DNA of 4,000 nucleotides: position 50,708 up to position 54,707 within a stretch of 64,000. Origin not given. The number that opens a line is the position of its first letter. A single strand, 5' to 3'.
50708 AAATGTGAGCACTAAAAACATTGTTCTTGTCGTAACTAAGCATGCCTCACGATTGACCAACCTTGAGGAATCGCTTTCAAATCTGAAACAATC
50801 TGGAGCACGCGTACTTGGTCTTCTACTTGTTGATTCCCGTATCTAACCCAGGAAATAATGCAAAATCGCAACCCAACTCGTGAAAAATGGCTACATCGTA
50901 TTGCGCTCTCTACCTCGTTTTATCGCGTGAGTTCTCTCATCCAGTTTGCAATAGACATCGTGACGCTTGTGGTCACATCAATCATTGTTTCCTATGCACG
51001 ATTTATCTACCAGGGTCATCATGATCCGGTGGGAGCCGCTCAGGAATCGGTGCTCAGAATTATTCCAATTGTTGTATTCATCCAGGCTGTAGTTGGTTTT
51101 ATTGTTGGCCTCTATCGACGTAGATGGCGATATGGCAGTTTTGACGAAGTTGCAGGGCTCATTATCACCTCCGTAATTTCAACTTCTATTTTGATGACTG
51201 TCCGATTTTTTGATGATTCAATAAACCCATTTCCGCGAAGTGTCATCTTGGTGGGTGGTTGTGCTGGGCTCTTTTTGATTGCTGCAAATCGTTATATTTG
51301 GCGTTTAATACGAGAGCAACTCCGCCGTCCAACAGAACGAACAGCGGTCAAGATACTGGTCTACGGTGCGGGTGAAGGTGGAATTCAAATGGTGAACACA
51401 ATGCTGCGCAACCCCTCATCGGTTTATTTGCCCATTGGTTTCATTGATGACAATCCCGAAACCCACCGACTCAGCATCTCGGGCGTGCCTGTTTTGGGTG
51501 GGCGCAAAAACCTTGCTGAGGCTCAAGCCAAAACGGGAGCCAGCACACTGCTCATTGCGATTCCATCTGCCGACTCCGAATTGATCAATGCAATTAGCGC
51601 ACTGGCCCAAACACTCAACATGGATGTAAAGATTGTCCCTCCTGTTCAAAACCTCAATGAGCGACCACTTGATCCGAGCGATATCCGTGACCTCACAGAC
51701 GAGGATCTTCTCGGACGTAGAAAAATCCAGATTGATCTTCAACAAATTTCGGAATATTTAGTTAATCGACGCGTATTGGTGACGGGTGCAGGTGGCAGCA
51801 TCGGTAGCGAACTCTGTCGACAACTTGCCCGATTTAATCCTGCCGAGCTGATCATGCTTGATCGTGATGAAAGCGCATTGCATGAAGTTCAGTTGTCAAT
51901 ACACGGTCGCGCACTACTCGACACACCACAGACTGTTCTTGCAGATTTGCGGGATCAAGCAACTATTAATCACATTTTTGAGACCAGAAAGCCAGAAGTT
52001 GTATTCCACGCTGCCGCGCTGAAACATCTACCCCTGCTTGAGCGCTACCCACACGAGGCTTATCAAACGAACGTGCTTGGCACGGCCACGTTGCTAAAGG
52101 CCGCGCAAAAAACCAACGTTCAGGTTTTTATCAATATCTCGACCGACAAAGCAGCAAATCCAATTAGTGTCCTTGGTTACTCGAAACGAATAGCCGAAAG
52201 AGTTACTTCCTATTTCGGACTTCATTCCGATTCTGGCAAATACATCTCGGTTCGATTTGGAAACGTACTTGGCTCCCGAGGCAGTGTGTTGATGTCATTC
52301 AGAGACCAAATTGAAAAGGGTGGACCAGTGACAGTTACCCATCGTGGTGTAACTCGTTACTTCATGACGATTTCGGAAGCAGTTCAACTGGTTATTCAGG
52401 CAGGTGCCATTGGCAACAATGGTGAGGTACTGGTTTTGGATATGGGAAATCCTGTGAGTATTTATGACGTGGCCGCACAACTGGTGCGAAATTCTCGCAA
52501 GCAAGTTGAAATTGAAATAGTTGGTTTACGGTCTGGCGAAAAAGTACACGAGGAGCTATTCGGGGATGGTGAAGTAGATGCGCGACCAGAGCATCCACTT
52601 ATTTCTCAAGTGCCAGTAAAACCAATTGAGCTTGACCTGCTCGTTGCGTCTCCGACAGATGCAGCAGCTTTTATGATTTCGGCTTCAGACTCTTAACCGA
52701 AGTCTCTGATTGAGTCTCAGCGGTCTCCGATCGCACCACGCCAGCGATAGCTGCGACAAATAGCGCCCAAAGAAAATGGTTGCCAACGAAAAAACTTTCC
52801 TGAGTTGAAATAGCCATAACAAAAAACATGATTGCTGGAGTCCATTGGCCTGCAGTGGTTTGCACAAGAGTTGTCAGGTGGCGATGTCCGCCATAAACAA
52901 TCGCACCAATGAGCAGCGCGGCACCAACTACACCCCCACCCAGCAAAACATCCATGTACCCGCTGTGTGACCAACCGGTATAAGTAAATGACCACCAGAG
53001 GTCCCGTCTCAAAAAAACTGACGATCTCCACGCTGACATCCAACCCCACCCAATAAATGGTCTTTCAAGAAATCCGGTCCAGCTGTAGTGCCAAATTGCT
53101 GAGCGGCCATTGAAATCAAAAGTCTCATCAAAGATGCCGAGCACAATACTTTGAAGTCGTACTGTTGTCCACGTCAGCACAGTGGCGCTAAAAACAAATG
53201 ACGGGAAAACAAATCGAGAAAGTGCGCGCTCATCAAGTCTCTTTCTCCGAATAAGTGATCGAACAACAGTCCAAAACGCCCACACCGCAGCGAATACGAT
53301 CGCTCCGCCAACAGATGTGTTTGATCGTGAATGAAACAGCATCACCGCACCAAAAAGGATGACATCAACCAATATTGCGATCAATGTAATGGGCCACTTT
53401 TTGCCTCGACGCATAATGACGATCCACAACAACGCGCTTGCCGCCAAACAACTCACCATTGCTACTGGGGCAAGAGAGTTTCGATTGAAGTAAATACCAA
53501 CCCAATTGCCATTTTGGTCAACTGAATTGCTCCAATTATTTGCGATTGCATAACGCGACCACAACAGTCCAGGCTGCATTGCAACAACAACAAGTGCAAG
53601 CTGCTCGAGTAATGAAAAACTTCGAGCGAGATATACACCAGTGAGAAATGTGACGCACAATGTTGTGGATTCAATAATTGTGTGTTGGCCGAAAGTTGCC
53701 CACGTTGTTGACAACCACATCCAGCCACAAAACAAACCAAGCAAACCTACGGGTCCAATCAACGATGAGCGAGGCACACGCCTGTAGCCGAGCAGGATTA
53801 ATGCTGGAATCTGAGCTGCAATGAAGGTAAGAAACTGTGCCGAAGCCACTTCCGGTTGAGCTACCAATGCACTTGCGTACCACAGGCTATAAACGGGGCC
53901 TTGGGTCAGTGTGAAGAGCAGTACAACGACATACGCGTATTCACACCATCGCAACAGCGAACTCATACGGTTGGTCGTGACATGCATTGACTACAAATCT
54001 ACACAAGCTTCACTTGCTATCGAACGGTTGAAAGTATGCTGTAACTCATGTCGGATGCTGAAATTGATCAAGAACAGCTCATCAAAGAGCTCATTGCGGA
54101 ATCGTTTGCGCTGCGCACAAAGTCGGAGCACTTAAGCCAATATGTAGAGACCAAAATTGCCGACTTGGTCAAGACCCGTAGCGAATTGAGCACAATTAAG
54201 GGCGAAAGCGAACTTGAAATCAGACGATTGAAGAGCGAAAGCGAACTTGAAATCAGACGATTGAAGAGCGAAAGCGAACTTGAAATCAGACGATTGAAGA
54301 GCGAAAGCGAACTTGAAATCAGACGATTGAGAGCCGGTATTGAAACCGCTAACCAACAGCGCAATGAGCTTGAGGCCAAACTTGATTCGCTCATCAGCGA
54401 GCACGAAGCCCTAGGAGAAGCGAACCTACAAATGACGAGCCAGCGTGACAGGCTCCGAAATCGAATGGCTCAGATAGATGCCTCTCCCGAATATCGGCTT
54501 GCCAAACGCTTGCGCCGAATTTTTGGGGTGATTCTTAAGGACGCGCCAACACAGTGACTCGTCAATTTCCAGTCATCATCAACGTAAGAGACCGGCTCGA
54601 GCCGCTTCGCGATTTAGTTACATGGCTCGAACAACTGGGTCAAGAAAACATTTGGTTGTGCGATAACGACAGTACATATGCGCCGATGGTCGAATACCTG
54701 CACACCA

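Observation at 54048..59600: Two split 'coiled-coil + glycosyltransferase' pairs flanking a Wzt(C-terminal domain)/Wzm exporter: candidate repeat-tunable glycan chain-length ruler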

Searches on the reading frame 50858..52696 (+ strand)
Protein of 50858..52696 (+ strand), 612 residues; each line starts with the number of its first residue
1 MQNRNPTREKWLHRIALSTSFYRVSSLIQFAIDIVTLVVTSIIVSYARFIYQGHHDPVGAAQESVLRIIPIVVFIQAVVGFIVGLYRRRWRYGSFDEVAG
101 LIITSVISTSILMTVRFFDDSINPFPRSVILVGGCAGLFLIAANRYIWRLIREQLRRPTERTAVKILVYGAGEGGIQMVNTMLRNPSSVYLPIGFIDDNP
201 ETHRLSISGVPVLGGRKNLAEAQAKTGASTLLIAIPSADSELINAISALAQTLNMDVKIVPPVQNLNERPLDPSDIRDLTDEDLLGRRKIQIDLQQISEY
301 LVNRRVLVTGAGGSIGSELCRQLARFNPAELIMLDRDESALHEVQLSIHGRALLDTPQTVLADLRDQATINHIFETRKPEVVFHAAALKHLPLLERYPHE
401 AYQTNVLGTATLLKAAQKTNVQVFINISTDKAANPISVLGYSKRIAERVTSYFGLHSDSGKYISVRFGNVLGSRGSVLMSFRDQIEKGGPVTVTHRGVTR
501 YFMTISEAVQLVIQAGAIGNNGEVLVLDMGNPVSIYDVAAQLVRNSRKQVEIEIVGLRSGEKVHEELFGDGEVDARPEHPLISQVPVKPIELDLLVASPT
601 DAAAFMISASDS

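Call 3: search_protein_families(library=pfam, proteins=[window:50858-52696:+], max_evalue=0.01)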
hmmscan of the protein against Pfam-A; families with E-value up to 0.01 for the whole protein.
window:50858-52696:+ (612 aa): 12 families
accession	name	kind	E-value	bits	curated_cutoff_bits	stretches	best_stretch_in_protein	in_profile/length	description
PF02719.21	Polysacc_synt_2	-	2.2e-101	339.3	20.2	1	306-584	1-290/293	Polysaccharide biosynthesis protein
PF01370.27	Epimerase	-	9e-26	91.2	20.9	1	306-517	1-226/240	NAD dependent epimerase/dehydratase family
PF13727.12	CoA_binding_3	-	2.6e-17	63.8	25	1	83-261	3-175/175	CoA-binding domain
PF16363.11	GDP_Man_Dehyd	-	5.1e-16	59.5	27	1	307-430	1-130/332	GDP-mannose 4,6 dehydratase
PF04321.23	RmlD_sub_bind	-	1.7e-15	57.3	27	1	305-494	2-176/287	RmlD substrate binding domain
PF01073.25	3Beta_HSD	-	4.5e-11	42.7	22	1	307-435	1-122/280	3-beta hydroxysteroid dehydrogenase/isomerase family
PF07993.18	NAD_binding_4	-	3.3e-06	26.9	20.1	1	308-436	1-143/258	Male sterility protein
PF13460.12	NAD_binding_10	-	2.9e-05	24.5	27.2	1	310-434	1-103/184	NAD(P)H-binding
PF08659.16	KR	-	5.6e-05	23.6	22.6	1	306-428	3-135/180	KR domain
PF00106.31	adh_short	-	0.00013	22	26.6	1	305-376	2-70/195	short chain dehydrogenase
PF00899.27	ThiF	-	0.00027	20.6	28.1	1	299-339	16-55/238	ThiF family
PF17836.7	PglD_N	-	0.0026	18.7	23.4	0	165-235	1-65/78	PglD N-terminal domain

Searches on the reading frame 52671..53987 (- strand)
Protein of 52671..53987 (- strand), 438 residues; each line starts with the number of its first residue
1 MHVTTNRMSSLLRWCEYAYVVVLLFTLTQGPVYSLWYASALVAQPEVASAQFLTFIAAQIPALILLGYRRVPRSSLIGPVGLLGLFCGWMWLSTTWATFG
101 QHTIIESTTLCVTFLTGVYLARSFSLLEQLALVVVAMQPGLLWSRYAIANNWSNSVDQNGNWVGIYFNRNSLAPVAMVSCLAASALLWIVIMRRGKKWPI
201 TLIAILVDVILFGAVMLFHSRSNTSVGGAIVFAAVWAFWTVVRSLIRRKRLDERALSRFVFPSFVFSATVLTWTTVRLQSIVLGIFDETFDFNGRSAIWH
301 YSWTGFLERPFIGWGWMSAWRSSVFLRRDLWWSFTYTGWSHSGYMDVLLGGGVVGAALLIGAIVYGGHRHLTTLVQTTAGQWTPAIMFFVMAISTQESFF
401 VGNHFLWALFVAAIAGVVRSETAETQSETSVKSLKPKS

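Call 3: search_protein_families(library=pfam, proteins=[window:52671-53987:-], max_evalue=0.01)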
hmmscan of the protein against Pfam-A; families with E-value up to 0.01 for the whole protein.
window:52671-53987:- (438 aa): 1 family
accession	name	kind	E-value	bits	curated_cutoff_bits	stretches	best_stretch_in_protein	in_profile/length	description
PF04932.20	Wzy_C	-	2.1e-12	47.5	31.7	1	210-360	3-149/149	O-Antigen ligase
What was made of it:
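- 52671..53987 (-): Wzy_C-family membrane protein (O-antigen ligase / polymerase / O-oligosaccharyltransferase type). It is part of the conserved core WzyC-A-X-Wzt-Wzm. Pfam Wzy_C E 2e-12 (call 3).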

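Call 7: search_protein_families(library=ncbifam, proteins=[window:52671-53987:-], max_evalue=0.01)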
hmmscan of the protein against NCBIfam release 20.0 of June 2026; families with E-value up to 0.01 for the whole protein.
window:52671-53987:- (438 aa): 0 families

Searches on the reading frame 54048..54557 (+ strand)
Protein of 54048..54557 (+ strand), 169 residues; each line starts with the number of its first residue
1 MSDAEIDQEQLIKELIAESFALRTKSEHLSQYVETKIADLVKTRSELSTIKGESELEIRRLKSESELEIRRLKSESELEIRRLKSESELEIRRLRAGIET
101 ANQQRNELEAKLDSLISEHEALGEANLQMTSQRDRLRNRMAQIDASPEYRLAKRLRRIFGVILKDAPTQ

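Call 3: search_protein_families(library=pfam, proteins=[window:54048-54557:+], max_evalue=0.01)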
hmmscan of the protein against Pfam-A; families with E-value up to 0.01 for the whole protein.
window:54048-54557:+ (169 aa): 3 families
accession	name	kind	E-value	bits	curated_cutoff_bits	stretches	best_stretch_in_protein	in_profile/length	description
PF00038.26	Filament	-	0.0024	18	40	1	23-156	42-173/313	Intermediate filament protein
PF16471.10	JIP_LZII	-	0.0028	18.3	30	1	102-144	25-67/71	JNK-interacting protein leucine zipper II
PF11180.13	DUF2968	-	0.007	16.4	27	1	65-144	95-175/180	Protein of unknown function (DUF2968)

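Call 7: search_protein_families(library=ncbifam, proteins=[window:54048-54557:+], max_evalue=0.01)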
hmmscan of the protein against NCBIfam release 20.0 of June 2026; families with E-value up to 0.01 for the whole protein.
window:54048-54557:+ (169 aa): 0 families

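Call 10: search_protein_families(library=phrogs, proteins=[window:54048-54557:+], max_evalue=0.1)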
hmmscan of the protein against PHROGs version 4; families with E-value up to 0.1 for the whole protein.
window:54048-54557:+ (169 aa): 3 families
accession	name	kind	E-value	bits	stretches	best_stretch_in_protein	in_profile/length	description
phrog_35082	-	unknown function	0.0049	18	0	78-108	47-77/80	-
phrog_2542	-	unknown function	0.055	14.7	1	37-106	25-96/143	-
phrog_12799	-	unknown function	0.07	14.3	0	75-144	4-70/157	-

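Call 12: find_homologous_proteins(query=window:54048-54557:+, max_evalue=0.001)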
Query window:54048-54557:+ (169 aa): 306 proteins with E <= 0.001 among 8000 candidates; the best 120 are listed.
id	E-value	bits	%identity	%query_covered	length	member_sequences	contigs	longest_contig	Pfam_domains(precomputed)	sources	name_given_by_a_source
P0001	4.7e-87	307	95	100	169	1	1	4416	-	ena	-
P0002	4.4e-84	297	78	100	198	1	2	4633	PF21007.3,PF28068.1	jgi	-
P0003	5.6e-84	297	92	100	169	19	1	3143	-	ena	-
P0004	1.1e-82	293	87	100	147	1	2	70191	-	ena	-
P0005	1.4e-82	293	86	100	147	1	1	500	-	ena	-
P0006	2.7e-82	292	81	100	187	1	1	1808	-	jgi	-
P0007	3.3e-82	291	93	100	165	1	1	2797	-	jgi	-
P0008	6.4e-82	290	80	100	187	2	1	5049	-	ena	-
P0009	7.6e-82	290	86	100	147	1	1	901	-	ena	-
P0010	1.4e-81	289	93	100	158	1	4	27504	-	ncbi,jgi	jgi:hypothetical protein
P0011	1.8e-81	289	93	100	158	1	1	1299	-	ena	-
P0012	2.7e-81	288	85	100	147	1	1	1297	-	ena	-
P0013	6.0e-81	287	93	100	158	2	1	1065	-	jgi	jgi:uncharacterized protein (DUF3084 family)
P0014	6.6e-81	287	84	100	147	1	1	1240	-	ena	-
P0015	9.1e-81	287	85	100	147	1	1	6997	-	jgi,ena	jgi:uncharacterized protein (DUF3084 family)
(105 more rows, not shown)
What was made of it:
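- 54048..54557 (+): Protein A, 169 aa. A free-standing helical stalk with conserved N- and C-terminal parts, a hypervariable central spacer and a short basic tail. 306 homologues were found (call 12).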

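Call 16: find_related_loci(query=window:54048-54557:+, collection=genome_contigs, flank=8000)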
Query window:54048-54557:+ (169 aa) in genome_contigs; peptide patterns used: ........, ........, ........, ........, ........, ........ (x = any residue, [..] = any of these).
228 stretches matched a pattern; 7 encode a relative of the query (tblastn E <= 1e-3); 7 distinct loci.
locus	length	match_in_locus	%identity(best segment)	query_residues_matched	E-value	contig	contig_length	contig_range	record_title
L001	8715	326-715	61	5-169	2e-58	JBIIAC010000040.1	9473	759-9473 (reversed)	MAG: Ilumatobacteraceae bacterium isolate ME2000-03-30D8pf_3300042899_group1_bin98 Rohwer_bin78_scaffold_4882_c1, whole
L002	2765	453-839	60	6-169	2e-57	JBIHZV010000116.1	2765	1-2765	MAG: Ilumatobacteraceae bacterium isolate ME2000-03-30D8pf_3300042899_group1_bin153 Rohwer_bin77_scaffold_2789_c2, whole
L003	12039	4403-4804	60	2-169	2e-56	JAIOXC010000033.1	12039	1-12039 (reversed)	MAG: Ilumatobacteraceae bacterium isolate Tobar12.5m-G6 Tobar12-5m-C3399, whole genome shotgun sequence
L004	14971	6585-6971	59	6-169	1e-53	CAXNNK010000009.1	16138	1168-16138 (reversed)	MAG: Ilumatobacteraceae bacterium isolate MH-21oct19-159 genome assembly, contig: MH-21oct19-C5357, whole genome shotgun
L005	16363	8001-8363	60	10-165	3e-53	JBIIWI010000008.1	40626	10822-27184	MAG: Ilumatobacteraceae bacterium isolate ME2005-04-11_3300042883_group2_bin184 Rohwer_bin84_scaffold_311_c1, whole geno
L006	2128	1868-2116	53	5-122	1e-29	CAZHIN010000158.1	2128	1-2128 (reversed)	MAG TPA_asm: uncultured Acidimicrobium sp. isolate binchicken_co298_4 genome assembly, contig: NODE_119741_length_2128_c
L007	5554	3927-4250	38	7-158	5e-24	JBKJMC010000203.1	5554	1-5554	MAG: Ilumatobacteraceae bacterium isolate ant_bin.310 k117_1166093, whole genome shotgun sequence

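Call 66: predict_structure(alignment_id=A8)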
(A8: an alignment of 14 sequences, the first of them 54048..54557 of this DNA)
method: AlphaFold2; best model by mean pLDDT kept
length: 169 residues; sequences in the alignment: 14
mean_pLDDT: 92.6   pTM: 0.44
mean pLDDT of the five models: 92.6, 92.1, 91.7, 90.1, 90.0
residues with pLDDT >= 90: 138; 70-90: 20; 50-70: 10; < 50: 1
segments of 3 or more residues with pLDDT < 50: none
pLDDT, mean of each block of 10 residues (from residue 1): 78 94 96 97 97 97 97 97 97 98 98 97 96 95 89 86 59
secondary structure, 60 per line:
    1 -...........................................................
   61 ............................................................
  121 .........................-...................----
elements in order: H2-145 H147-165
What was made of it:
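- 54048..54557 (+): The AlphaFold2 model has pLDDT 92.6, with helix 2-145, a kink at S146-P147 and helix 147-165 (call 66).
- On ABC-transporter-dependent, termination-coupled glycan assembly (O9a/O12 type): A is modelled as one 144-residue helix, pLDDT 92.6 (call 66).
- A is modelled as one helix spanning residues 2-145 at pLDDT 92.6 (call 66).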
